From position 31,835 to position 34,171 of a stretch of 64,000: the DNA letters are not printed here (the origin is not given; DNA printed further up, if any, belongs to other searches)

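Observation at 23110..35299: Two parallel Hdr-like modules related by gene fission/fusion, linked to MetFV and lacking HdrB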

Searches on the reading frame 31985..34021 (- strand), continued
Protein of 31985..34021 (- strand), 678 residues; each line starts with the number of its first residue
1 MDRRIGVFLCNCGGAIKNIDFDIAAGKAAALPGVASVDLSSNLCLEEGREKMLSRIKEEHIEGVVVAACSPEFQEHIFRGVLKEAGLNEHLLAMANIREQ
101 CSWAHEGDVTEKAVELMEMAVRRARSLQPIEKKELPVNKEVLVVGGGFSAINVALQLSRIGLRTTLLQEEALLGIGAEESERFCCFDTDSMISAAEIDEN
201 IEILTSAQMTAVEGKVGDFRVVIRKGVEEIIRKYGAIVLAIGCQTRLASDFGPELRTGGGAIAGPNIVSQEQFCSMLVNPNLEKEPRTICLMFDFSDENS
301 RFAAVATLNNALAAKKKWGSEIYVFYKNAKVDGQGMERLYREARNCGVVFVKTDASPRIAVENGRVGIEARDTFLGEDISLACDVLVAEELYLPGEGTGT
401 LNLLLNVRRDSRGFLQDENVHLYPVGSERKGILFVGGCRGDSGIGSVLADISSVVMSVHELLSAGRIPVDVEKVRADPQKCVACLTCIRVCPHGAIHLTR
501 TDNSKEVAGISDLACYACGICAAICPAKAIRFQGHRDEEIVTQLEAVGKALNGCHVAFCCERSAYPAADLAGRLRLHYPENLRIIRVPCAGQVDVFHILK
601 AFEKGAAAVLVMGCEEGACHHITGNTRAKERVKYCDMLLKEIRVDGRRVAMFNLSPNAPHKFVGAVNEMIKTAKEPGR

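Call 72: find_homologous_proteins(query=window:32378-34021:-, max_evalue=1e-20)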
Query window:32378-34021:- (548 aa): 1308 proteins with E <= 1e-20 among 8000 candidates; the best 120 are listed.
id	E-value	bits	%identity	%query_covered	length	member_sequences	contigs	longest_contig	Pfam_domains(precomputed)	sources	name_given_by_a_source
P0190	0.0e+0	1217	100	100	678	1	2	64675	PF14697.12,PF02662.22,PF07992.21,PF12837.13,PF00070.34,PF13484.12,PF12838.13,PF00037.33,PF13738.13,PF25160.2,PF13237.12,PF13187.12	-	-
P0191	3.8e-282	955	79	100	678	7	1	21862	PF14697.12,PF02662.22,PF07992.21,PF12837.13,PF00070.34,PF13484.12,PF12838.13,PF01266.31,PF00037.33,PF13738.13,PF25160.2,PF13237.12,PF13187.12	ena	-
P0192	1.2e-276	937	78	100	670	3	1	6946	PF14697.12,PF02662.22,PF07992.21,PF12837.13,PF00070.34,PF13484.12,PF12838.13,PF12831.14,PF01266.31,PF00037.33,PF13738.13,PF25160.2,PF13237.12,PF13187.12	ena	-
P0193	2.5e-273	926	76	100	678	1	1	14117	PF14697.12,PF02662.22,PF07992.21,PF12837.13,PF00070.34,PF13484.12,PF12838.13,PF01266.31,PF00037.33,PF13738.13,PF25160.2,PF13237.12,PF13187.12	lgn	-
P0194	2.2e-272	923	76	100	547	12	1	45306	PF14697.12,PF01266.31,PF07992.21,PF12837.13,PF00037.33,PF13738.13,PF13484.12,PF12838.13,PF25160.2,PF13237.12,PF13187.12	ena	-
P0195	3.0e-271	919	75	100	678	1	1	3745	PF14697.12,PF02662.22,PF07992.21,PF12837.13,PF00070.34,PF13484.12,PF12838.13,PF01266.31,PF00037.33,PF13738.13,PF25160.2,PF13237.12,PF13187.12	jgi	jgi:heterodisulfide reductase subunit A-like polyferredoxin/coenzyme F420-reducing hydrogenase delta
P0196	6.8e-271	918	75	100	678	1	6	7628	PF14697.12,PF02662.22,PF07992.21,PF12837.13,PF00070.34,PF13484.12,PF12838.13,PF01266.31,PF00037.33,PF13738.13,PF25160.2,PF13237.12,PF13187.12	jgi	jgi:heterodisulfide reductase subunit A-like polyferredoxin/coenzyme F420-reducing hydrogenase delta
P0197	1.1e-270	917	76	100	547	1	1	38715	PF14697.12,PF07992.21,PF12837.13,PF00070.34,PF13484.12,PF12838.13,PF12831.14,PF01266.31,PF00037.33,PF13738.13,PF25160.2,PF13237.12,PF13187.12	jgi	jgi:heterodisulfide reductase subunit A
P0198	1.1e-270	917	75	100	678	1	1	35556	PF14697.12,PF02662.22,PF07992.21,PF12837.13,PF13484.12,PF12838.13,PF01266.31,PF00037.33,PF13738.13,PF25160.2,PF13237.12,PF13187.12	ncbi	ncbi:MAG: hydrogenase iron-sulfur subunit [Dehalococcoidia bacterium]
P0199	6.1e-268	908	74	100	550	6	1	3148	PF14697.12,PF01266.31,PF07992.21,PF12837.13,PF00037.33,PF13738.13,PF13484.12,PF12838.13,PF13237.12,PF13187.12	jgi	-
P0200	2.7e-267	906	74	100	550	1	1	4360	PF14697.12,PF01266.31,PF07992.21,PF12837.13,PF00037.33,PF13738.13,PF13484.12,PF12838.13,PF13237.12,PF13187.12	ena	-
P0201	3.3e-266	902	74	100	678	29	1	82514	PF14697.12,PF02662.22,PF07992.21,PF12837.13,PF00070.34,PF13484.12,PF12838.13,PF12831.14,PF01266.31,PF00037.33,PF13738.13,PF25160.2,PF13237.12,PF13187.12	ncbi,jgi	jgi:heterodisulfide reductase subunit A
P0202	3.3e-266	902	74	100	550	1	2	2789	PF14697.12,PF01266.31,PF07992.21,PF12837.13,PF00037.33,PF13738.13,PF13484.12,PF12838.13,PF13237.12,PF13187.12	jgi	-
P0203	5.5e-266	902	74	100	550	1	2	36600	PF14697.12,PF01266.31,PF12837.13,PF00037.33,PF13738.13,PF13484.12,PF12838.13,PF13237.12,PF13187.12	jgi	-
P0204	5.7e-266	902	74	100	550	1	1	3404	PF14697.12,PF01266.31,PF07992.21,PF12837.13,PF00037.33,PF13738.13,PF13484.12,PF12838.13,PF13237.12,PF13187.12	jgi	-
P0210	2.1e-264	896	75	100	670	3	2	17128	PF14697.12,PF02662.22,PF07992.21,PF12837.13,PF00070.34,PF13484.12,PF12838.13,PF01266.31,PF00037.33,PF13738.13,PF25160.2,PF13237.12,PF13187.12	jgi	jgi:heterodisulfide reductase subunit A-like polyferredoxin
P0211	2.3e-264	896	75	100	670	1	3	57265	PF14697.12,PF02662.22,PF07992.21,PF12837.13,PF13484.12,PF12838.13,PF12831.14,PF01266.31,PF00037.33,PF13738.13,PF25160.2,PF13237.12,PF13187.12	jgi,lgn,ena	jgi:heterodisulfide reductase subunit A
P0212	2.9e-264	896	75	100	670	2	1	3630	PF14697.12,PF02662.22,PF07992.21,PF12837.13,PF00070.34,PF13484.12,PF12838.13,PF01266.31,PF00037.33,PF13738.13,PF25160.2,PF13237.12,PF13187.12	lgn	-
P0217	1.3e-263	894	75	100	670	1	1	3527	PF14697.12,PF02662.22,PF07992.21,PF12837.13,PF13484.12,PF12838.13,PF12831.14,PF01266.31,PF00037.33,PF13738.13,PF25160.2,PF13237.12,PF13187.12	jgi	jgi:heterodisulfide reductase subunit A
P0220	6.1e-263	892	75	100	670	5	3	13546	PF14697.12,PF02662.22,PF07992.21,PF12837.13,PF13484.12,PF12838.13,PF01266.31,PF00037.33,PF13738.13,PF25160.2,PF13237.12,PF13187.12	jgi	jgi:heterodisulfide reductase subunit A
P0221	6.4e-263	892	74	100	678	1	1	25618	PF14697.12,PF02662.22,PF07992.21,PF12837.13,PF13484.12,PF12838.13,PF01266.31,PF00037.33,PF13738.13,PF25160.2,PF13237.12,PF13187.12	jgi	jgi:heterodisulfide reductase subunit A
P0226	1.7e-262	890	73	100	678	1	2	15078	PF14697.12,PF01266.31,PF02662.22,PF07992.21,PF12837.13,PF00037.33,PF13738.13,PF13484.12,PF12838.13,PF13237.12,PF13187.12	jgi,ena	-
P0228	7.3e-262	888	73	100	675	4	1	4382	PF14697.12,PF02662.22,PF07992.21,PF12837.13,PF00070.34,PF13484.12,PF12838.13,PF12831.14,PF00037.33,PF13738.13,PF25160.2,PF13237.12,PF13187.12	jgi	-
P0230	1.2e-261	887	74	100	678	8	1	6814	PF14697.12,PF01266.31,PF02662.22,PF07992.21,PF12837.13,PF00037.33,PF13738.13,PF13484.12,PF12838.13,PF13237.12,PF13187.12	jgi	jgi:heterodisulfide reductase subunit A-like polyferredoxin/coenzyme F420-reducing hydrogenase delta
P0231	4.2e-261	886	73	100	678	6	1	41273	PF14697.12,PF02662.22,PF07992.21,PF12837.13,PF00037.33,PF13484.12,PF12838.13,PF13237.12,PF13187.12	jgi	-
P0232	4.8e-261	885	73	100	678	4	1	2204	PF14697.12,PF02662.22,PF07992.21,PF12837.13,PF13484.12,PF12838.13,PF12831.14,PF01266.31,PF00037.33,PF13738.13,PF25160.2,PF13237.12,PF13187.12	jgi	jgi:heterodisulfide reductase subunit A-like polyferredoxin/coenzyme F420-reducing hydrogenase delta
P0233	7.5e-261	885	73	100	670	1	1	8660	PF14697.12,PF02662.22,PF07992.21,PF12837.13,PF00070.34,PF13484.12,PF12838.13,PF01266.31,PF00037.33,PF13738.13,PF25160.2,PF13237.12,PF13187.12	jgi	jgi:heterodisulfide reductase subunit A-like polyferredoxin/coenzyme F420-reducing hydrogenase delta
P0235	2.6e-260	883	73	100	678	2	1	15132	PF14697.12,PF02662.22,PF07992.21,PF12837.13,PF00070.34,PF13484.12,PF12838.13,PF01266.31,PF00037.33,PF13738.13,PF13237.12,PF13187.12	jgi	-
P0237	2.8e-259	879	73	100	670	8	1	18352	PF14697.12,PF02662.22,PF07992.21,PF12837.13,PF13484.12,PF12838.13,PF12831.14,PF01266.31,PF00037.33,PF13738.13,PF25160.2,PF13237.12,PF13187.12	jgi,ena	-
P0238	2.9e-259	879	73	100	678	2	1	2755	PF14697.12,PF02662.22,PF07992.21,PF12837.13,PF00070.34,PF13484.12,PF12838.13,PF01266.31,PF00037.33,PF13738.13,PF13237.12,PF13187.12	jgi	jgi:heterodisulfide reductase subunit A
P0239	3.6e-259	879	74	100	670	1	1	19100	PF14697.12,PF02662.22,PF07992.21,PF12837.13,PF00037.33,PF13738.13,PF13484.12,PF12838.13,PF25160.2,PF13237.12,PF13187.12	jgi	jgi:heterodisulfide reductase subunit A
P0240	4.1e-259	879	73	100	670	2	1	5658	PF14697.12,PF02662.22,PF07992.21,PF12837.13,PF00070.34,PF13484.12,PF12838.13,PF01266.31,PF00037.33,PF13738.13,PF25160.2,PF13237.12,PF13187.12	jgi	jgi:heterodisulfide reductase subunit A-like polyferredoxin/coenzyme F420-reducing hydrogenase delta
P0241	1.4e-258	877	72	100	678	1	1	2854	PF14697.12,PF02662.22,PF07992.21,PF12837.13,PF00070.34,PF13484.12,PF12838.13,PF01266.31,PF00037.33,PF13738.13,PF13237.12,PF13187.12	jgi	jgi:heterodisulfide reductase subunit A-like polyferredoxin/coenzyme F420-reducing hydrogenase delta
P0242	2.0e-258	877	73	100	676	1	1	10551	PF14697.12,PF02662.22,PF07992.21,PF12837.13,PF00070.34,PF13484.12,PF12838.13,PF12831.14,PF01266.31,PF00037.33,PF13738.13,PF25160.2,PF13237.12,PF13187.12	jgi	-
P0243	4.1e-258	876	74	100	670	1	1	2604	PF14697.12,PF02662.22,PF07992.21,PF12837.13,PF00070.34,PF13484.12,PF12838.13,PF01266.31,PF00037.33,PF13738.13,PF25160.2,PF13237.12,PF13187.12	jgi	-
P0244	4.2e-258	876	73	100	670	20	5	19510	PF14697.12,PF02662.22,PF07992.21,PF12837.13,PF13484.12,PF12838.13,PF12831.14,PF01266.31,PF00037.33,PF13738.13,PF25160.2,PF13237.12,PF13187.12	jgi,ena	jgi:heterodisulfide reductase subunit A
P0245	6.2e-258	875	72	100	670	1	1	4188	PF14697.12,PF02662.22,PF07992.21,PF12837.13,PF00070.34,PF13484.12,PF12838.13,PF12831.14,PF00037.33,PF13738.13,PF25160.2,PF13237.12,PF13187.12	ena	-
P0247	5.2e-257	872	72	100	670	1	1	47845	PF14697.12,PF02662.22,PF07992.21,PF12837.13,PF00070.34,PF13484.12,PF12838.13,PF12831.14,PF00037.33,PF13738.13,PF25160.2,PF13237.12,PF13187.12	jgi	-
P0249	1.1e-256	871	72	100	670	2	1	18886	PF14697.12,PF02662.22,PF07992.21,PF12837.13,PF00070.34,PF13484.12,PF12838.13,PF12831.14,PF00037.33,PF13738.13,PF25160.2,PF13237.12,PF13187.12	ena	-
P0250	1.4e-256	871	73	100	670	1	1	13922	PF14697.12,PF02662.22,PF07992.21,PF12837.13,PF00070.34,PF13484.12,PF12838.13,PF12831.14,PF01266.31,PF00037.33,PF13738.13,PF25160.2,PF13237.12,PF13187.12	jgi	jgi:heterodisulfide reductase subunit A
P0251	1.5e-256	871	73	100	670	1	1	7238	PF14697.12,PF02662.22,PF07992.21,PF12837.13,PF00070.34,PF13484.12,PF12838.13,PF00037.33,PF13738.13,PF25160.2,PF13237.12,PF13187.12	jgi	jgi:heterodisulfide reductase subunit A-like polyferredoxin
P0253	2.0e-256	870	72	100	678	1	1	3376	PF14697.12,PF02662.22,PF07992.21,PF12837.13,PF00070.34,PF13484.12,PF12838.13,PF01266.31,PF00037.33,PF13738.13,PF13237.12,PF13187.12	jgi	jgi:heterodisulfide reductase subunit A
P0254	2.5e-256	870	73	100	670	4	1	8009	PF14697.12,PF02662.22,PF07992.21,PF12837.13,PF13484.12,PF12838.13,PF12831.14,PF01266.31,PF00037.33,PF13738.13,PF25160.2,PF13237.12,PF13187.12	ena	-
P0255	2.6e-256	870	72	100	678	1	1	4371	PF14697.12,PF01266.31,PF02662.22,PF07992.21,PF12837.13,PF00037.33,PF13738.13,PF13484.12,PF12838.13,PF13237.12,PF13187.12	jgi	-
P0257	7.8e-256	868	71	100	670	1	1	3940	PF14697.12,PF02662.22,PF07992.21,PF12837.13,PF00070.34,PF13484.12,PF12838.13,PF00037.33,PF13738.13,PF25160.2,PF13237.12,PF13187.12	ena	-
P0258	2.3e-255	867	71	100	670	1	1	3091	PF14697.12,PF02662.22,PF07992.21,PF12837.13,PF00070.34,PF13484.12,PF12838.13,PF00037.33,PF13738.13,PF25160.2,PF13237.12,PF13187.12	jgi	jgi:heterodisulfide reductase subunit A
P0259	2.4e-255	866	73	100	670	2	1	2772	PF14697.12,PF02662.22,PF07992.21,PF12837.13,PF13484.12,PF12838.13,PF12831.14,PF01266.31,PF00037.33,PF13738.13,PF25160.2,PF13237.12,PF13187.12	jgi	-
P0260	3.4e-255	866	72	100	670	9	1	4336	PF14697.12,PF02662.22,PF07992.21,PF12837.13,PF00070.34,PF13484.12,PF12838.13,PF12831.14,PF01266.31,PF00037.33,PF13738.13,PF25160.2,PF13237.12,PF13187.12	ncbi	-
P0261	3.6e-255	866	72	100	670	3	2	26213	PF14697.12,PF02662.22,PF07992.21,PF12837.13,PF00070.34,PF13484.12,PF12838.13,PF01266.31,PF00037.33,PF13738.13,PF25160.2,PF13237.12,PF13187.12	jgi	jgi:heterodisulfide reductase subunit A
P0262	3.6e-255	866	72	100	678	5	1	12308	PF14697.12,PF02662.22,PF07992.21,PF12837.13,PF13484.12,PF12838.13,PF01266.31,PF00037.33,PF13738.13,PF25160.2,PF13237.12,PF13187.12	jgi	-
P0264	8.0e-255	865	72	100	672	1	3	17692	PF14697.12,PF01266.31,PF02662.22,PF07992.21,PF00037.33,PF13738.13,PF12838.13,PF13237.12,PF13187.12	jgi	jgi:heterodisulfide reductase subunit A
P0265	1.8e-254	864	72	100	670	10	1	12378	PF14697.12,PF02662.22,PF07992.21,PF12837.13,PF00070.34,PF13484.12,PF12838.13,PF01266.31,PF00037.33,PF13738.13,PF25160.2,PF13237.12,PF13187.12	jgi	-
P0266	2.2e-254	863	72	100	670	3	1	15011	PF14697.12,PF02662.22,PF07992.21,PF12837.13,PF00070.34,PF13484.12,PF12838.13,PF01134.29,PF12831.14,PF01266.31,PF00037.33,PF13738.13,PF25160.2,PF13237.12,PF13187.12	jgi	jgi:heterodisulfide reductase subunit A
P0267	3.8e-254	863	70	100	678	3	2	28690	PF14697.12,PF02662.22,PF07992.21,PF12837.13,PF00070.34,PF13484.12,PF12838.13,PF01266.31,PF00037.33,PF13738.13,PF13237.12,PF13187.12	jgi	jgi:heterodisulfide reductase subunit A-like polyferredoxin/coenzyme F420-reducing hydrogenase delta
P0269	7.9e-254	862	72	100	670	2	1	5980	PF14697.12,PF01266.31,PF02662.22,PF07992.21,PF12837.13,PF00070.34,PF00037.33,PF13738.13,PF13484.12,PF12838.13,PF13187.12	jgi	-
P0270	1.3e-253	861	72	100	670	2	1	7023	PF14697.12,PF02662.22,PF07992.21,PF12837.13,PF00070.34,PF13484.12,PF12838.13,PF01266.31,PF00037.33,PF13738.13,PF25160.2,PF13237.12,PF13187.12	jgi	jgi:heterodisulfide reductase subunit A-like polyferredoxin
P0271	5.8e-253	859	72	100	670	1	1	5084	PF14697.12,PF02662.22,PF07992.21,PF12837.13,PF00037.33,PF13484.12,PF12838.13,PF25160.2,PF13237.12,PF13187.12,PF12831.14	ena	-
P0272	7.7e-253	858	71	100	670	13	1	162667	PF14697.12,PF02662.22,PF07992.21,PF00037.33,PF13484.12,PF12838.13,PF12831.14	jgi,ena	-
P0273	1.4e-252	857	71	100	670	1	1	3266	PF14697.12,PF02662.22,PF12837.13,PF00037.33,PF13738.13,PF13484.12,PF12838.13,PF25160.2,PF13237.12,PF13187.12,PF12831.14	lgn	-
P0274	1.6e-252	857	71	100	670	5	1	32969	PF14697.12,PF02662.22,PF07992.21,PF12837.13,PF00037.33,PF13484.12,PF12838.13,PF25160.2,PF13237.12,PF13187.12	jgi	jgi:heterodisulfide reductase subunit A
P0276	2.9e-252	856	72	100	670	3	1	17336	PF14697.12,PF02662.22,PF07992.21,PF12837.13,PF00070.34,PF13484.12,PF12838.13,PF01266.31,PF00037.33,PF13738.13,PF25160.2,PF13237.12,PF13187.12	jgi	jgi:heterodisulfide reductase subunit A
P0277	7.4e-252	855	70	100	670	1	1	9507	PF14697.12,PF02662.22,PF12837.13,PF00037.33,PF13484.12,PF12838.13,PF25160.2,PF13237.12,PF13187.12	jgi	jgi:heterodisulfide reductase subunit A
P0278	4.5e-251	852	72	100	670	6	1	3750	PF14697.12,PF02662.22,PF12837.13,PF00070.34,PF13484.12,PF12838.13,PF12831.14,PF01266.31,PF00037.33,PF25160.2,PF13237.12,PF13187.12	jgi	jgi:heterodisulfide reductase subunit A-like polyferredoxin/coenzyme F420-reducing hydrogenase delta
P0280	8.8e-251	851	77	93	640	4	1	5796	PF14697.12,PF02662.22,PF07992.21,PF12837.13,PF13484.12,PF12838.13,PF01266.31,PF00037.33,PF13738.13,PF25160.2,PF13237.12,PF13187.12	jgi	-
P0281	3.5e-250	849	71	100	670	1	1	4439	PF14697.12,PF02662.22,PF12837.13,PF13484.12,PF12838.13,PF12831.14,PF01266.31,PF00037.33,PF13738.13,PF25160.2,PF13237.12,PF13187.12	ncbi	-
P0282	1.6e-249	847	70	100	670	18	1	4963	PF14697.12,PF02662.22,PF07992.21,PF12837.13,PF00037.33,PF13484.12,PF12838.13,PF25160.2,PF13237.12,PF13187.12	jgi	jgi:heterodisulfide reductase subunit A-like polyferredoxin/coenzyme F420-reducing hydrogenase delta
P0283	2.0e-249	847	69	100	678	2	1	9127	PF14697.12,PF02662.22,PF07992.21,PF12837.13,PF00070.34,PF13484.12,PF12838.13,PF12831.14,PF01266.31,PF00890.31,PF00037.33,PF13738.13,PF13237.12,PF13187.12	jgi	jgi:heterodisulfide reductase subunit A-like polyferredoxin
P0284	3.8e-249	846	71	100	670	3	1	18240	PF14697.12,PF01266.31,PF02662.22,PF07992.21,PF12837.13,PF00037.33,PF13484.12,PF12838.13,PF25160.2,PF13237.12,PF13187.12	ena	-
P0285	4.1e-249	846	71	100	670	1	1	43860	PF14697.12,PF02662.22,PF12837.13,PF00037.33,PF13738.13,PF13484.12,PF12838.13,PF25160.2,PF13237.12,PF13187.12,PF12831.14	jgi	jgi:heterodisulfide reductase subunit A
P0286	2.6e-248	843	71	100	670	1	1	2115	PF14697.12,PF02662.22,PF12837.13,PF00070.34,PF13484.12,PF12838.13,PF12831.14,PF01266.31,PF00037.33,PF25160.2,PF13237.12,PF13187.12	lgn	-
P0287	2.9e-248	843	70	100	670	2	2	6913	PF14697.12,PF02662.22,PF07992.21,PF12837.13,PF13484.12,PF12838.13,PF12831.14,PF01266.31,PF00037.33,PF13738.13,PF25160.2,PF13237.12,PF13187.12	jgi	jgi:heterodisulfide reductase subunit A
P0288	1.4e-247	841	69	100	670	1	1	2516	PF14697.12,PF13450.13,PF02662.22,PF07992.21,PF12837.13,PF00070.34,PF13484.12,PF12838.13,PF12831.14,PF01266.31,PF00037.33,PF13738.13,PF25160.2,PF13237.12,PF13187.12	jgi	jgi:heterodisulfide reductase subunit A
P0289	1.3e-246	838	70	100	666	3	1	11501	PF14697.12,PF02662.22,PF07992.21,PF12837.13,PF00070.34,PF13484.12,PF12838.13,PF12831.14,PF01266.31,PF00037.33,PF13738.13,PF13237.12,PF13187.12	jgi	jgi:heterodisulfide reductase subunit A-like polyferredoxin/coenzyme F420-reducing hydrogenase delta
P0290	2.9e-246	837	70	100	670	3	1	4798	PF14697.12,PF02662.22,PF07992.21,PF12837.13,PF00037.33,PF13484.12,PF12838.13,PF25160.2,PF13237.12,PF13187.12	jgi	jgi:heterodisulfide reductase subunit A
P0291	3.2e-246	836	71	100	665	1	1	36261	PF14697.12,PF01266.31,PF02662.22,PF12837.13,PF00070.34,PF00037.33,PF13484.12,PF12838.13,PF13237.12,PF13187.12,PF12831.14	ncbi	-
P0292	1.9e-245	834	70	100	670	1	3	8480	PF14697.12,PF02662.22,PF07992.21,PF12837.13,PF00070.34,PF13484.12,PF12838.13,PF12831.14,PF00037.33,PF25160.2,PF13237.12,PF13187.12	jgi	jgi:heterodisulfide reductase subunit A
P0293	1.4e-244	831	70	100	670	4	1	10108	PF14697.12,PF02662.22,PF07992.21,PF00070.34,PF13484.12,PF12838.13,PF01266.31,PF00037.33,PF13738.13,PF25160.2,PF13237.12,PF13187.12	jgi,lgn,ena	-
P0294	3.3e-244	830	69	100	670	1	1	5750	PF14697.12,PF02662.22,PF07992.21,PF12837.13,PF00070.34,PF13484.12,PF12838.13,PF01266.31,PF00037.33,PF13738.13,PF25160.2,PF13237.12,PF13187.12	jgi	jgi:heterodisulfide reductase subunit A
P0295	3.3e-244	830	69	100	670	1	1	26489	PF14697.12,PF02662.22,PF07992.21,PF12837.13,PF00070.34,PF13484.12,PF12838.13,PF01266.31,PF00037.33,PF13738.13,PF25160.2,PF13237.12,PF13187.12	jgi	jgi:heterodisulfide reductase subunit A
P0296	5.9e-244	829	69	100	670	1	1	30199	PF14697.12,PF02662.22,PF07992.21,PF12837.13,PF00070.34,PF13484.12,PF12838.13,PF01266.31,PF00037.33,PF13738.13,PF25160.2,PF13237.12,PF13187.12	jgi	jgi:heterodisulfide reductase subunit A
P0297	6.0e-244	829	70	100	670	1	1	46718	PF14697.12,PF01266.31,PF02662.22,PF12837.13,PF00037.33,PF13484.12,PF12838.13,PF25160.2,PF13237.12,PF13187.12,PF12831.14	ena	-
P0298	7.2e-244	829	68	100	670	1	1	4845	PF14697.12,PF02662.22,PF07992.21,PF12837.13,PF13484.12,PF12838.13,PF01266.31,PF00037.33,PF13738.13,PF25160.2,PF13237.12,PF13187.12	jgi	jgi:heterodisulfide reductase subunit A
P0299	8.1e-244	828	70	100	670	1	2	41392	PF14697.12,PF01266.31,PF02662.22,PF12837.13,PF00037.33,PF13484.12,PF12838.13,PF25160.2,PF13237.12,PF13187.12,PF12831.14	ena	-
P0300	1.3e-243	828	69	100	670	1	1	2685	PF14697.12,PF02662.22,PF07992.21,PF12837.13,PF00070.34,PF13484.12,PF12838.13,PF01266.31,PF00037.33,PF13738.13,PF25160.2,PF13237.12,PF13187.12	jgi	jgi:heterodisulfide reductase subunit A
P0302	4.9e-243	826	70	100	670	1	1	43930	PF14697.12,PF01266.31,PF02662.22,PF12837.13,PF00037.33,PF13484.12,PF12838.13,PF25160.2,PF13237.12,PF13187.12,PF12831.14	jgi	-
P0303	6.0e-243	826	70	100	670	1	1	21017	PF14697.12,PF01266.31,PF02662.22,PF12837.13,PF00037.33,PF13484.12,PF12838.13,PF25160.2,PF13237.12,PF13187.12,PF12831.14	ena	-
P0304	8.4e-243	825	70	100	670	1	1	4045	PF14697.12,PF01266.31,PF02662.22,PF12837.13,PF00037.33,PF13484.12,PF12838.13,PF25160.2,PF13237.12,PF13187.12,PF12831.14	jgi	-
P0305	2.1e-242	824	69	100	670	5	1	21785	PF14697.12,PF02662.22,PF07992.21,PF00070.34,PF13484.12,PF12838.13,PF12831.14,PF01266.31,PF00037.33,PF25160.2,PF13237.12,PF13187.12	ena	-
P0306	2.7e-242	823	70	100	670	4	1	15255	PF14697.12,PF01266.31,PF02662.22,PF12837.13,PF00037.33,PF13484.12,PF12838.13,PF25160.2,PF13237.12,PF13187.12,PF12831.14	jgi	-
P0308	3.9e-241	820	68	100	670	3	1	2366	PF14697.12,PF02662.22,PF07992.21,PF12837.13,PF13484.12,PF12838.13,PF01266.31,PF00037.33,PF13738.13,PF25160.2,PF13237.12,PF13187.12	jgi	jgi:heterodisulfide reductase subunit A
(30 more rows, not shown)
